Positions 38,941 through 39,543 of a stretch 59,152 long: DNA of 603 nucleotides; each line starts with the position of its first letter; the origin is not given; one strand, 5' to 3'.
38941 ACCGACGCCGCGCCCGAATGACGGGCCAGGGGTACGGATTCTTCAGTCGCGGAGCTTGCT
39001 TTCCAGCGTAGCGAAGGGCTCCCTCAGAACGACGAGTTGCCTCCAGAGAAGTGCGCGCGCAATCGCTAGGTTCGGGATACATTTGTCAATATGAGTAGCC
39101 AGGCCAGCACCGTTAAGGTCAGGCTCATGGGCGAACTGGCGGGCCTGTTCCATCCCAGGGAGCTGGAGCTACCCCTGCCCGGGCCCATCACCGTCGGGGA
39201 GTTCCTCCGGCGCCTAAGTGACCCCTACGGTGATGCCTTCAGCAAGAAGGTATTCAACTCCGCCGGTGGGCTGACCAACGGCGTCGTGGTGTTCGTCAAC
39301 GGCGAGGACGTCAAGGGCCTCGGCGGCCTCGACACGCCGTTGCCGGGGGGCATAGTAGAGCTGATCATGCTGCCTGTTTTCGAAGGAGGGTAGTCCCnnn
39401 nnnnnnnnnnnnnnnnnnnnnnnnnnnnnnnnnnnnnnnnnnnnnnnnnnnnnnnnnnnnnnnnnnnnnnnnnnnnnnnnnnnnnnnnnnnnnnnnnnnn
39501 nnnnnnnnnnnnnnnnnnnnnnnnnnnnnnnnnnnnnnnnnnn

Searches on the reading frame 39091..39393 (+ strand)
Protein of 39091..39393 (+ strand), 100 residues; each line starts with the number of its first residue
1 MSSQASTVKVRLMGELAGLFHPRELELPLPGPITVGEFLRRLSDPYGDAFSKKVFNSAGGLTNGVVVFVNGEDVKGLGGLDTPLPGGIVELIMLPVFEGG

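Call 39: search_protein_families(library=pfam, proteins=[window:39091-39393:+], max_evalue=0.0001)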
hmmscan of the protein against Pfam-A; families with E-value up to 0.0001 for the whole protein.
window:39091-39393:+ (100 aa): 1 family
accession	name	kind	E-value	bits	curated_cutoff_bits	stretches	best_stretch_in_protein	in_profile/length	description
PF02597.26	ThiS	-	2e-06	28.7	22.5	1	10-100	1-76/76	ThiS family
